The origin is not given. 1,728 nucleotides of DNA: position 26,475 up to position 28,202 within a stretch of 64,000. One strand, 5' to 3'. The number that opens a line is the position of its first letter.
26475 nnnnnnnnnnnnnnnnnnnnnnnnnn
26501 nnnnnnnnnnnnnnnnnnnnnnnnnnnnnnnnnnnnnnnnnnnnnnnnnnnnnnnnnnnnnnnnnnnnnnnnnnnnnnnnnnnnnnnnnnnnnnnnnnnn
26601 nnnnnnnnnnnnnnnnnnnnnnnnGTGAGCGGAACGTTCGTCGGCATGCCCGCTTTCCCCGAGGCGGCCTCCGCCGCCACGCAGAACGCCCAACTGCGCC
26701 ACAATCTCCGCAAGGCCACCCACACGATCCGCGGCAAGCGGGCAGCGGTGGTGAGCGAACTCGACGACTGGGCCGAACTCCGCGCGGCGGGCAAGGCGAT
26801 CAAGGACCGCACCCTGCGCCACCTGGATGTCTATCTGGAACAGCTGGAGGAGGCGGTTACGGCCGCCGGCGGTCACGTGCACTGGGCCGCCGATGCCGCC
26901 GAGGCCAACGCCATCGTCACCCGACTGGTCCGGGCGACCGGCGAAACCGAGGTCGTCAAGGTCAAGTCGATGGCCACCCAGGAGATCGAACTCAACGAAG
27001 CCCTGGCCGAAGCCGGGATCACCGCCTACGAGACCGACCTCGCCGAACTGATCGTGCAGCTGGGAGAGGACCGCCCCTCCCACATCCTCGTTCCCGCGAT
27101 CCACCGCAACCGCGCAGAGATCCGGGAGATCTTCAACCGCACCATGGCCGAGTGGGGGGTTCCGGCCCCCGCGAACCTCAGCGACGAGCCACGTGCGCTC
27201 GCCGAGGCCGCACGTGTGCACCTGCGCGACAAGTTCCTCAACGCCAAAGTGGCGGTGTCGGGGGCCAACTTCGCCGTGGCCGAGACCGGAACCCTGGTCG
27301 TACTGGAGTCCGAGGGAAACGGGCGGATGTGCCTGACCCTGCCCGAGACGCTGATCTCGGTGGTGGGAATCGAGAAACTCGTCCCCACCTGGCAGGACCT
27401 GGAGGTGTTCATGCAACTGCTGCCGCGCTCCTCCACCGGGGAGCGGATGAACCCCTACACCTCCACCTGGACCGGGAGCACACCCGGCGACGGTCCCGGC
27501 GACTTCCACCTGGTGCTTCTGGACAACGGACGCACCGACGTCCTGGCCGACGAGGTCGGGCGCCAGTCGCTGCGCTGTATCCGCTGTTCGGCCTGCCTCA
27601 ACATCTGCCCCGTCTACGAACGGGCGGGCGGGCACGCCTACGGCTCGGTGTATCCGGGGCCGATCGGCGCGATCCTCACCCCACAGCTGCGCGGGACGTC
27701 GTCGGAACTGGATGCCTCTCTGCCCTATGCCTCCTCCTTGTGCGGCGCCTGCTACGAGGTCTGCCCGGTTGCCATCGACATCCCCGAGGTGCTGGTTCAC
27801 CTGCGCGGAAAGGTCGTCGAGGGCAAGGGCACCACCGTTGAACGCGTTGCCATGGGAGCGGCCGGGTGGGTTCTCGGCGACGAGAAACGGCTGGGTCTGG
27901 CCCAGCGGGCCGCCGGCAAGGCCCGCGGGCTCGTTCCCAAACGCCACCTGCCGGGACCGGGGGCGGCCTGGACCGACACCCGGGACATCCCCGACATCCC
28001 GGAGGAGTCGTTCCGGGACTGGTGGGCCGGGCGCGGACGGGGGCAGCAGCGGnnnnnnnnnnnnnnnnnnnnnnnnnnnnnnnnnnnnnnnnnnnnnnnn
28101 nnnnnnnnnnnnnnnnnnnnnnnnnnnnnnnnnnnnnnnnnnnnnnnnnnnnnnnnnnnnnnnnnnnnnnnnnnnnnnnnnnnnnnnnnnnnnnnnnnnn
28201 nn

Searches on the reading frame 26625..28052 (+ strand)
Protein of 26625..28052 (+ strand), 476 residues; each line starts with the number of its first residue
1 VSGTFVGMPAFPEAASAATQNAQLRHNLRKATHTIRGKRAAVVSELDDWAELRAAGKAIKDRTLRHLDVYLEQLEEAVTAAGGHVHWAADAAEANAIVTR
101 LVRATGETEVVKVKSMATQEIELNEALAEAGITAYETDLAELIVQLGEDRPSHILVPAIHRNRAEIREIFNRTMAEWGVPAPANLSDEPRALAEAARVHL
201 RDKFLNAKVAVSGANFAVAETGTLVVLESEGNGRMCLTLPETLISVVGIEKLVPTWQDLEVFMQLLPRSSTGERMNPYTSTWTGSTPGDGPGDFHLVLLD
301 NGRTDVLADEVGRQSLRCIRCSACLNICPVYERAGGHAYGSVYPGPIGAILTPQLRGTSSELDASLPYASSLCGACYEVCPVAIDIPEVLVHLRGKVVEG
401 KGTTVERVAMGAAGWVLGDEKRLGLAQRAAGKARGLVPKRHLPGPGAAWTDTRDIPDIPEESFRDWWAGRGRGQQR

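Call 54: search_protein_families(library=pfam, proteins=[window:26625-28052:+], max_evalue=0.001)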
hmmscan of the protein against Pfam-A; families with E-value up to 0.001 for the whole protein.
window:26625-28052:+ (476 aa): 11 families
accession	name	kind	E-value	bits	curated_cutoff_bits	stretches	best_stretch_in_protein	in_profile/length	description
PF02589.21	LUD_dom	-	5.9e-43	147.2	22.6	1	71-298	1-188/189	LUD domain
PF13183.11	Fer4_8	-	3.9e-12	47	27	1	316-384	3-68/68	4Fe-4S dicluster domain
PF11870.13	LutB_C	-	1.2e-09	38.8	26.8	1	399-471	20-87/88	Lactate utilisation protein B, C-terminal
PF13237.11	Fer4_10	-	4.4e-06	27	25.5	0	314-330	5-21/53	4Fe-4S dicluster domain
PF13187.11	Fer4_9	-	2.6e-05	24.6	27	0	314-329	34-48/52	4Fe-4S dicluster domain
PF00037.32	Fer4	-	3.9e-05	23.7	21.1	0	317-330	7-20/24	4Fe-4S binding domain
PF13484.11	Fer4_16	-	0.00013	23.1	30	1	317-382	1-65/66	4Fe-4S double cluster binding domain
PF13534.11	Fer4_17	-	0.00019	22.3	22.2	1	317-385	1-61/61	4Fe-4S dicluster domain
PF12798.12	Fer4_3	-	0.00037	21.5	27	0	372-382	3-13/15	4Fe-4S binding domain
PF12800.12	Fer4_4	-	0.00077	20.1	24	0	317-331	3-17/17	4Fe-4S binding domain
PF12837.12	Fer4_6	-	0.00099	19.4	25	0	317-330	8-21/24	4Fe-4S binding domain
